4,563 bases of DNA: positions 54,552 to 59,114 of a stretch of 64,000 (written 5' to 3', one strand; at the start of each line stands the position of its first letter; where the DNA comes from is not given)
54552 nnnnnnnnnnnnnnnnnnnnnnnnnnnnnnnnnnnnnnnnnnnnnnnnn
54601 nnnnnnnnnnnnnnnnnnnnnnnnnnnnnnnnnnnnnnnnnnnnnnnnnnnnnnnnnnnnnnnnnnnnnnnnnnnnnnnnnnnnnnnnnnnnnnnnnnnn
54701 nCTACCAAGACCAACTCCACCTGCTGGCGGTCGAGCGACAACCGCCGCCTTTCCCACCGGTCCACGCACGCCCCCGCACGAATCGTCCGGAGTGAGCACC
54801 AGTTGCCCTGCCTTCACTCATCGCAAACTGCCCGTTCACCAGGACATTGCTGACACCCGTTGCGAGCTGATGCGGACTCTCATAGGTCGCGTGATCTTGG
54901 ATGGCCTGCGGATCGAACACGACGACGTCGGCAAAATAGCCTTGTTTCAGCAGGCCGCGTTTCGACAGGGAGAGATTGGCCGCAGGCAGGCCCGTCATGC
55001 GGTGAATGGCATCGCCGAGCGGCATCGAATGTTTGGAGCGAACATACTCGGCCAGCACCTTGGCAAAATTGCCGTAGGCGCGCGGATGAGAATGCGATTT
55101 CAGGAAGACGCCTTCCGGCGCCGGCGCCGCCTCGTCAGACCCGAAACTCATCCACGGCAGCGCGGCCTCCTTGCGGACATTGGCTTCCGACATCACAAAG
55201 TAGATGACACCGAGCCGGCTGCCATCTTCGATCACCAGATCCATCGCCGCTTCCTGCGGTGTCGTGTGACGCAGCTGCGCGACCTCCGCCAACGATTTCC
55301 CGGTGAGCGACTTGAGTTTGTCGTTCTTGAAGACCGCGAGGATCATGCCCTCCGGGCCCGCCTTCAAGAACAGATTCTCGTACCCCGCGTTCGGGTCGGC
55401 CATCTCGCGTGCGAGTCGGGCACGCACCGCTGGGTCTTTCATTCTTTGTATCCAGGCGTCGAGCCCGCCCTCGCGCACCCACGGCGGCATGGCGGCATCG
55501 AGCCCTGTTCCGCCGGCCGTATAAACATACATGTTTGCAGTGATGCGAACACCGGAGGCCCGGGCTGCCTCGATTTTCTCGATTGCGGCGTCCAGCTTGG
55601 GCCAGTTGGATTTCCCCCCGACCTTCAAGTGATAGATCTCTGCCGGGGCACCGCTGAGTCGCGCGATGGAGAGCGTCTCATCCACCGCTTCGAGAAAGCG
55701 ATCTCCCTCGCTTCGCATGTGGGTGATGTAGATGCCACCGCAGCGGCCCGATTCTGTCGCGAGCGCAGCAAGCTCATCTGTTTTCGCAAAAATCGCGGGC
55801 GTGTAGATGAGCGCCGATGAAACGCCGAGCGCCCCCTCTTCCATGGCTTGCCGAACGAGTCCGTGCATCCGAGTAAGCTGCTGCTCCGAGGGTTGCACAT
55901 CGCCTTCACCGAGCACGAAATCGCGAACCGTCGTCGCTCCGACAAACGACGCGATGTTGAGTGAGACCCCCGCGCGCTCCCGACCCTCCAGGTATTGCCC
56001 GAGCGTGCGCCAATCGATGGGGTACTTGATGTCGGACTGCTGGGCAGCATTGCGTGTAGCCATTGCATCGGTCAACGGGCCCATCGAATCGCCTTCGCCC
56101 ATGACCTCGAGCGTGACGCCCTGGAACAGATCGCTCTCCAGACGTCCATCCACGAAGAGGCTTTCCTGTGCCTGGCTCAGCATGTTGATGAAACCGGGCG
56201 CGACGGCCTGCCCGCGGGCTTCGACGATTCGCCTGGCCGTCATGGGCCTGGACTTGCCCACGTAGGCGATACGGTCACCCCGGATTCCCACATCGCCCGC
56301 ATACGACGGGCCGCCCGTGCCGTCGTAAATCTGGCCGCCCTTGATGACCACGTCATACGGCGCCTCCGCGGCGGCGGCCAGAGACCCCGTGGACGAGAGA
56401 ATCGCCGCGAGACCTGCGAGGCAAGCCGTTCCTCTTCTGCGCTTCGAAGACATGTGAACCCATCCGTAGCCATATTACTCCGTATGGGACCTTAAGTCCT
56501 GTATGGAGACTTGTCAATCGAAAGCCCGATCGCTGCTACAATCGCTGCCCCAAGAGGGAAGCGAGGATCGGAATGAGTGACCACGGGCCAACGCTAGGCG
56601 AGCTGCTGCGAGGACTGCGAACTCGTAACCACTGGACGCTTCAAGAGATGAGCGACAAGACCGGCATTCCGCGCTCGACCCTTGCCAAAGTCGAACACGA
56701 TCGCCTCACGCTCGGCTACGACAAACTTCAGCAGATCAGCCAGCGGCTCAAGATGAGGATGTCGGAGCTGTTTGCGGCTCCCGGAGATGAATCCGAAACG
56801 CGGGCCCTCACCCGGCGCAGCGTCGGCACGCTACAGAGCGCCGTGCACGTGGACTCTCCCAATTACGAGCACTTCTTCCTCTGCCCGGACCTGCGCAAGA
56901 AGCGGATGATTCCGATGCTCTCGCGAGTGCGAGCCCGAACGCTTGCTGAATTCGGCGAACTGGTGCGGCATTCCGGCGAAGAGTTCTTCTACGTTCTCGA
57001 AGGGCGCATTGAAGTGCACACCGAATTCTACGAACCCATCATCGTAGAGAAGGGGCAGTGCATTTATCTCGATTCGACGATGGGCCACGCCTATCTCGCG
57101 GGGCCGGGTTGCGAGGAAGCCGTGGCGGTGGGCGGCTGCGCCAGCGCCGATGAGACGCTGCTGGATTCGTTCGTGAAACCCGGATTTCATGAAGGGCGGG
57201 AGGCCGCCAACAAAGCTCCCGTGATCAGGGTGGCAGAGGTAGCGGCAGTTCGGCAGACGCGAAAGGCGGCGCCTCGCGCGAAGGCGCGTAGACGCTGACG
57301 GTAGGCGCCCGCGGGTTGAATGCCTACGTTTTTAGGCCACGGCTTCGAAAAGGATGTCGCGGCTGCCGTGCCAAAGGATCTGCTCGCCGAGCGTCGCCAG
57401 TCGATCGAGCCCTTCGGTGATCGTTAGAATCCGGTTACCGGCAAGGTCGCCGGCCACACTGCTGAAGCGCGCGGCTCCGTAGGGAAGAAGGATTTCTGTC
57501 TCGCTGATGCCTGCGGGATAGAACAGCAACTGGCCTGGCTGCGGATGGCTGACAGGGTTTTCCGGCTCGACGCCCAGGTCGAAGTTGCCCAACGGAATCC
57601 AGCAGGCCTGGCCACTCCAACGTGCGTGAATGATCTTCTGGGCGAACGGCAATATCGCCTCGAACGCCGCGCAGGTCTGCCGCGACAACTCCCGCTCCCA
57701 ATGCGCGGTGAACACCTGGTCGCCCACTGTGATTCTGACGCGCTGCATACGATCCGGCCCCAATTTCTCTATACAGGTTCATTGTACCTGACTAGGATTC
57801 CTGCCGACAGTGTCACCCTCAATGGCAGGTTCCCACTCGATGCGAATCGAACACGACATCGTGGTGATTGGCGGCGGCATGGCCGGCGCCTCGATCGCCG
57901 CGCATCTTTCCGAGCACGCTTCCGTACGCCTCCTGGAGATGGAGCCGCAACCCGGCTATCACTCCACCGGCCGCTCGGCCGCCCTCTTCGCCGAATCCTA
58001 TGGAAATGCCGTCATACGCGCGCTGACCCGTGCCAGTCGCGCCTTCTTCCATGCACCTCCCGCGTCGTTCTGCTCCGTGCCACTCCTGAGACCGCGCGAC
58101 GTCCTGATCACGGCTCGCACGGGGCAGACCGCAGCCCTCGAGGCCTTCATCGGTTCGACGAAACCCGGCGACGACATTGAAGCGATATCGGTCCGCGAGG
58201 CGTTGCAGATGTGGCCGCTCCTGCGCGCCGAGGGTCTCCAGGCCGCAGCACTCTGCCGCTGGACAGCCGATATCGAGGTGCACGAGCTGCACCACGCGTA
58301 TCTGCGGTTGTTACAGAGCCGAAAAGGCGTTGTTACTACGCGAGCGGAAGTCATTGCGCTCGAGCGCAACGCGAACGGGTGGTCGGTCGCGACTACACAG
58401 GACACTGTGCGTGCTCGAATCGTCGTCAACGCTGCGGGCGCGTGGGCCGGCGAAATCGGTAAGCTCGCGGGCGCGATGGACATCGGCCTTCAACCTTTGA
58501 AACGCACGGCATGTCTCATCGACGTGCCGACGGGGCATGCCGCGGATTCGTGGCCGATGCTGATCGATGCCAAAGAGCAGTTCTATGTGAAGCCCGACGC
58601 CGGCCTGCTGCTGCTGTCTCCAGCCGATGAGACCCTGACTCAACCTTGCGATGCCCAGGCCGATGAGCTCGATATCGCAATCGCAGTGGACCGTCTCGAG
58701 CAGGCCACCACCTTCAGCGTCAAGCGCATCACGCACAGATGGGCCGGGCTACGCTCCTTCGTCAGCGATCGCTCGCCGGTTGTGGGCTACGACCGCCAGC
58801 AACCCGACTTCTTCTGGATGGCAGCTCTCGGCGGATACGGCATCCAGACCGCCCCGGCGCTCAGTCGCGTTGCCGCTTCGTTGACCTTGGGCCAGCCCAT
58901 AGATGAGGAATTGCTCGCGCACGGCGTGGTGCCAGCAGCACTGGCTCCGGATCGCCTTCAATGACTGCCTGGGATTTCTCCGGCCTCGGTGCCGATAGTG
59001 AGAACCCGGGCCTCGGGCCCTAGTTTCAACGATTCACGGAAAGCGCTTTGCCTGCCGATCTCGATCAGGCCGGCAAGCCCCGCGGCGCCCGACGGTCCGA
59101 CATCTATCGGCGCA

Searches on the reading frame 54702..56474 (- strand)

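Call 30: search_protein_families(library=pfam, proteins=[window:54702-56474:-])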
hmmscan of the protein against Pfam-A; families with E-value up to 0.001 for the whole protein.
window:54702-56474:- (590 aa): 1 family
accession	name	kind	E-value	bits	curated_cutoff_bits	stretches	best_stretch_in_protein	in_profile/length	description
PF07969.17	Amidohydro_3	-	1.5e-12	48.2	29.7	1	83-550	2-470/472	Amidohydrolase family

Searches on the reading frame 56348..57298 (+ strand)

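Call 30: search_protein_families(library=pfam, proteins=[window:56348-57298:+])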
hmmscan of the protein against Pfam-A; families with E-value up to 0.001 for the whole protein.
window:56348-57298:+ (316 aa): 6 families
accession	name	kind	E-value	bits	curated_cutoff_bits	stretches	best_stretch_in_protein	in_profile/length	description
PF07883.17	Cupin_2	-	1.8e-09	37.6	27.2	1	206-251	14-57/70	Cupin domain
PF12844.13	HTH_19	-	7.8e-08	32.5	30.2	1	84-144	1-61/64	Helix-turn-helix domain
PF01381.28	HTH_3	-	1.8e-06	28.3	23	1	88-141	2-55/55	Helix-turn-helix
PF13560.12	HTH_31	-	6.8e-06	26.7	27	1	83-127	2-47/64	Helix-turn-helix domain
PF13443.12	HTH_26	-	0.00038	21.1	22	1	90-143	5-59/63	Cro/C1-type HTH DNA-binding domain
PF13413.12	HTH_25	-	0.00064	19.9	24.6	0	86-120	1-35/62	Helix-turn-helix domain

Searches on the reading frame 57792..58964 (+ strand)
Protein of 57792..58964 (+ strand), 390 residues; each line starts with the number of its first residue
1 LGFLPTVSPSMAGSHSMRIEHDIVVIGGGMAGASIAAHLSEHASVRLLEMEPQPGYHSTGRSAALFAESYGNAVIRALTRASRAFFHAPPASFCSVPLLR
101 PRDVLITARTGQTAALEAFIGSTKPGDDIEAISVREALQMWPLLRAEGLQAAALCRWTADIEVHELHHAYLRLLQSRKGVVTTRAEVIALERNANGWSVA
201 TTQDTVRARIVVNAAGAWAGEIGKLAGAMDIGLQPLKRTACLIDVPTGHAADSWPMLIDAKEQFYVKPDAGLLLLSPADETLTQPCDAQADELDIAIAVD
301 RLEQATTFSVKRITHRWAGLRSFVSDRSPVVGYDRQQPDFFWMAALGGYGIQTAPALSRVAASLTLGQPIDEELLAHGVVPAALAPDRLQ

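Call 30: search_protein_families(library=pfam, proteins=[window:57792-58964:+])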
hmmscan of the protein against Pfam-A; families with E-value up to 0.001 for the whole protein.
window:57792-58964:+ (390 aa): 5 families
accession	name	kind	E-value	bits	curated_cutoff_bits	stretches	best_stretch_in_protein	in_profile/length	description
PF01266.30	DAO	-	6.4e-51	174.4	27.9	1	22-364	1-353/353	FAD dependent oxidoreductase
PF05834.18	Lycopene_cycl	-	6.3e-07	29.2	23.4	0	22-59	1-39/380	Lycopene cyclase protein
PF13450.12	NAD_binding_8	-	1.5e-06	28.8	21.9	1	25-75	1-52/68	NAD(P)-binding Rossmann-like domain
PF13738.12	Pyr_redox_3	-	9.5e-05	22.2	30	0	169-218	85-135/305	Pyridine nucleotide-disulphide oxidoreductase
PF13454.12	NAD_binding_9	-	0.00054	20.4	21.8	0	24-51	1-31/155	FAD-NAD(P)-binding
